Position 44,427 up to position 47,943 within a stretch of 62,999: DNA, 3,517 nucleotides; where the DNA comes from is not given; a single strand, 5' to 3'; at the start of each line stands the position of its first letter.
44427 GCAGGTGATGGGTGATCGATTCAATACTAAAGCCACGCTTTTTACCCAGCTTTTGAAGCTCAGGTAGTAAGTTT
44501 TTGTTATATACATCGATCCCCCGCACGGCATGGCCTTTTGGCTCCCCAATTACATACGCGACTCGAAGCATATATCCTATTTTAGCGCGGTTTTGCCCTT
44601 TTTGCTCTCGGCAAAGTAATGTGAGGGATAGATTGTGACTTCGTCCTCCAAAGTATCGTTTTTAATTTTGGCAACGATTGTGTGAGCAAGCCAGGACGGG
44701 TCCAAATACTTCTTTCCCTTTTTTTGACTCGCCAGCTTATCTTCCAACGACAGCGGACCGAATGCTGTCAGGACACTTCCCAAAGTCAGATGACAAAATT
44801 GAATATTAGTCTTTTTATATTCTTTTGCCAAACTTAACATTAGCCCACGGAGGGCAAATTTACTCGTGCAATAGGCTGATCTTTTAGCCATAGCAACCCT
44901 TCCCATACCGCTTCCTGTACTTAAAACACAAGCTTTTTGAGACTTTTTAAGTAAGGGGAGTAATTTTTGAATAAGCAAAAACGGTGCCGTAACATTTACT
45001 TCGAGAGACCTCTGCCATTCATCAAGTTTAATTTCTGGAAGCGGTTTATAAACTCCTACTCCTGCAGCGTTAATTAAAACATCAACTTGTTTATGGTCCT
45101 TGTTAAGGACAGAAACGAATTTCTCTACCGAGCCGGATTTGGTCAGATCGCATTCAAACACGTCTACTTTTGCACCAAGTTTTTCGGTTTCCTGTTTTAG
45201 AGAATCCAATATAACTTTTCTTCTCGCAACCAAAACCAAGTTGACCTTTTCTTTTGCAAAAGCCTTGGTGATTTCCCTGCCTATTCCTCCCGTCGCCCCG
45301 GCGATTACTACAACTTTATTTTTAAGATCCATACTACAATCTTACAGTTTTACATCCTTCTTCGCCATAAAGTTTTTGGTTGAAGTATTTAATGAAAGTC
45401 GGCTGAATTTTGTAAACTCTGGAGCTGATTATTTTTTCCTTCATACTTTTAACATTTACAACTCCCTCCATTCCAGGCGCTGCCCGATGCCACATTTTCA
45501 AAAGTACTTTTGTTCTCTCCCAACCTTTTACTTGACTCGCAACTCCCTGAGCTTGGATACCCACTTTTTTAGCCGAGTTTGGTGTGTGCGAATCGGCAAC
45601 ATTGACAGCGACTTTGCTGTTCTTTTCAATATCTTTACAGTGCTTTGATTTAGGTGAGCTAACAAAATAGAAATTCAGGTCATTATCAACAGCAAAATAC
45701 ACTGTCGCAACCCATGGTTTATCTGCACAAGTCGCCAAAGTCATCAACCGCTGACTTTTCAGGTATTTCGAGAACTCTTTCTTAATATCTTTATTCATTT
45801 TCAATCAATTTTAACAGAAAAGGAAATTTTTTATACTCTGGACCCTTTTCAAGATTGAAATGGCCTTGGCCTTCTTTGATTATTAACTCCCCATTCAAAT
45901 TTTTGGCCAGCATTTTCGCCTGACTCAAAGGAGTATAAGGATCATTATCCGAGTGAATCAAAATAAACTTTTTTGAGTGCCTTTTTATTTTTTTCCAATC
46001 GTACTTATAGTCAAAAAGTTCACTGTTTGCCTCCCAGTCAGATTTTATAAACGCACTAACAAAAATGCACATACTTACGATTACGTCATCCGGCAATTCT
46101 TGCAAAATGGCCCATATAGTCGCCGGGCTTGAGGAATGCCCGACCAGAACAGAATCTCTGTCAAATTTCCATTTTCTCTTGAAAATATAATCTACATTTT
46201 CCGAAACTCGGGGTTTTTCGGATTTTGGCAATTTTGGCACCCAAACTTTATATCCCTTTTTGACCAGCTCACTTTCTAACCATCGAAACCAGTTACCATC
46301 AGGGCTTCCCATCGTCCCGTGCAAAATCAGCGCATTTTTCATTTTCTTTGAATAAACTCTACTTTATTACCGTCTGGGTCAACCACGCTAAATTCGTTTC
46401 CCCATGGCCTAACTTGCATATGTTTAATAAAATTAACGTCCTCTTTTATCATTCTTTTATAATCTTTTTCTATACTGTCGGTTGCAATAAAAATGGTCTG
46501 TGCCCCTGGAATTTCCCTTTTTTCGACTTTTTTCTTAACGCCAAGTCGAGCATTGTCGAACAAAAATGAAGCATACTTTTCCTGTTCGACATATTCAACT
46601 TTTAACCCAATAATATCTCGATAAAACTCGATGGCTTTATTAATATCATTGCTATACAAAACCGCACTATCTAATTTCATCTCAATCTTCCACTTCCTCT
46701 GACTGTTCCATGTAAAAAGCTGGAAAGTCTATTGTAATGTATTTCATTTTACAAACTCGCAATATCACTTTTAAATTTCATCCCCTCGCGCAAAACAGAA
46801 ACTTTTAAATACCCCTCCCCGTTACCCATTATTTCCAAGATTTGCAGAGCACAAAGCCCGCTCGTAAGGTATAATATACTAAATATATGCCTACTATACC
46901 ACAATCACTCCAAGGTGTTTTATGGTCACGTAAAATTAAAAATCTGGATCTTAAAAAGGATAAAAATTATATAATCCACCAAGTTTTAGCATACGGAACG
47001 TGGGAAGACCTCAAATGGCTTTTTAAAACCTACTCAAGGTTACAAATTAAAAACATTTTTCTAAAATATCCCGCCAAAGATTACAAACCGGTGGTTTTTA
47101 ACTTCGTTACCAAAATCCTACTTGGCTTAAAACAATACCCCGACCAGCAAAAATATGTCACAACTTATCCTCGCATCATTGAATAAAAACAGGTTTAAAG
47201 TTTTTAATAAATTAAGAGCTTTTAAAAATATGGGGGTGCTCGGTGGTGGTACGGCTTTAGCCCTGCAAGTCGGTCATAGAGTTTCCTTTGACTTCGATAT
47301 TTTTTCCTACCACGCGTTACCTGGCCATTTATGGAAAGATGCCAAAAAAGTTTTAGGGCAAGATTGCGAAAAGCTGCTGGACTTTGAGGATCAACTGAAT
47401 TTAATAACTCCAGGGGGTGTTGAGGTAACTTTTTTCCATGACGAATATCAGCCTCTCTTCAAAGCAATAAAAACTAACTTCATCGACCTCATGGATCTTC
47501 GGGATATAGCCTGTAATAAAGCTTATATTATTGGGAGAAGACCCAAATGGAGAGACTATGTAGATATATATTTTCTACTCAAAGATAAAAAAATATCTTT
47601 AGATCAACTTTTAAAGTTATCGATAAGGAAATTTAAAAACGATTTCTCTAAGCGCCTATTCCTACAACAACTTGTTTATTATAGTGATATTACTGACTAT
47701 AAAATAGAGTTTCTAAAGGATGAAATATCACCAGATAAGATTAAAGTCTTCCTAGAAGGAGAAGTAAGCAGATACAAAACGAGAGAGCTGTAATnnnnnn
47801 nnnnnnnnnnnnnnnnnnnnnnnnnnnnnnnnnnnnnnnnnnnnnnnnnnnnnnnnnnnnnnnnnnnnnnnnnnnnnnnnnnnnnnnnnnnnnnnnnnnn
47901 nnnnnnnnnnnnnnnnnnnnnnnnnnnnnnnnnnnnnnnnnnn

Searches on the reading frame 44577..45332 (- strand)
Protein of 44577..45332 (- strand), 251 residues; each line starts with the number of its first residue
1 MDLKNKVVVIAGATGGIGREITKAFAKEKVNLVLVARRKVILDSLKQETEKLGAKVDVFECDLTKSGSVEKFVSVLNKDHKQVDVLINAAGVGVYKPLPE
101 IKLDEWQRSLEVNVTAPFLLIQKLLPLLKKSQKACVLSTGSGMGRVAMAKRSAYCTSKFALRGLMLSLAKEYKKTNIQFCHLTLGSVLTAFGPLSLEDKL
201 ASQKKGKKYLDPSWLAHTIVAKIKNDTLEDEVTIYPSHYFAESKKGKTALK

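Call 21: search_protein_families(library=pfam, proteins=[window:44577-45332:-], max_evalue=0.001)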
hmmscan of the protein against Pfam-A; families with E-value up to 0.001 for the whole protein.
window:44577-45332:- (251 aa): 9 families
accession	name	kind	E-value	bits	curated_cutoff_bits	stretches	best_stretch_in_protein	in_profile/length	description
PF00106.31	adh_short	-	2.9e-46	157.8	26.6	1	6-191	1-186/195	short chain dehydrogenase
PF13561.12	adh_short_C2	-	1.1e-30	107.4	27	1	12-188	1-177/236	Enoyl-(Acyl carrier protein) reductase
PF08659.16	KR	-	1.2e-16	61.6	22.6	1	8-166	3-161/180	KR domain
PF01370.27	Epimerase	-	8e-09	35.7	20.9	1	8-183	1-168/240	NAD dependent epimerase/dehydratase family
PF23441.1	SDR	-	3.6e-07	30.3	27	1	3-200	5-207/258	SDR-like rossmann domain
PF08643.16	DUF1776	-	5.8e-07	29.6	25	1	97-188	107-200/294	Fungal family of unknown function (DUF1776)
PF02719.21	Polysacc_synt_2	-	2.9e-06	27.1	20.2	1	8-192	1-176/293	Polysaccharide biosynthesis protein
PF13460.12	NAD_binding_10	-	1.8e-05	25.1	27.2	1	12-74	1-59/184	NAD(P)H-binding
PF05368.20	NmrA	-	0.00074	19.6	27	1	5-86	2-73/298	NmrA-like family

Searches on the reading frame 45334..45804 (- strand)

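Call 21: search_protein_families(library=pfam, proteins=[window:45334-45804:-], max_evalue=0.001)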
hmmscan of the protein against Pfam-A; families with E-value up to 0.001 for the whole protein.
window:45334-45804:- (156 aa): 2 families
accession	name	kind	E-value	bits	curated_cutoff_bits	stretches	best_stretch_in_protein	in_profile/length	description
PF01243.27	PNPOx_N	-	7.4e-11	42.9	28.1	1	7-97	1-81/120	Pyridoxamine 5'-phosphate oxidase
PF12900.13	Pyridox_ox_2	-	4e-06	27.3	27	1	10-138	4-136/140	Pyridoxamine 5'-phosphate oxidase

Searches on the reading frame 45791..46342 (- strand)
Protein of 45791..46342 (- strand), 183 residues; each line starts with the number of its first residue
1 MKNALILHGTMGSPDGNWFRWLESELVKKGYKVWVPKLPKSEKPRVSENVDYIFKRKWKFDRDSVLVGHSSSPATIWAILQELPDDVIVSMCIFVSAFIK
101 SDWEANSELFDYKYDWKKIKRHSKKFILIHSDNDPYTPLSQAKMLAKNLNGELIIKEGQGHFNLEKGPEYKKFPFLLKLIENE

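Call 21: search_protein_families(library=pfam, proteins=[window:45791-46342:-], max_evalue=0.001)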
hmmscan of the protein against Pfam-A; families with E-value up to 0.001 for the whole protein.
window:45791-46342:- (183 aa): 3 families
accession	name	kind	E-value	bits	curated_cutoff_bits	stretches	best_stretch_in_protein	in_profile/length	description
PF06821.19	Ser_hydrolase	-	5.8e-17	62.6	22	1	5-178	2-168/172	Serine hydrolase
PF08386.16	Abhydrolase_4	-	3.2e-05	24.4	21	1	121-164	32-76/103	TAP-like protein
PF00561.26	Abhydrolase_1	-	0.00014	22.1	25.8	0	112-168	193-245/245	alpha/beta hydrolase fold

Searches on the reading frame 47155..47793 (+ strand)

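Call 21: search_protein_families(library=pfam, proteins=[window:47155-47793:+], max_evalue=0.001)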
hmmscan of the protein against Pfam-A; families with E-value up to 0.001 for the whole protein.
window:47155-47793:+ (212 aa): 1 family
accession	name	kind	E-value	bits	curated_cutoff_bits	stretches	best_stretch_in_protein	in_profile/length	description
PF08843.17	AbiEii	-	8e-11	42.8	22.5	1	106-181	129-197/238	Nucleotidyl transferase AbiEii toxin, Type IV TA system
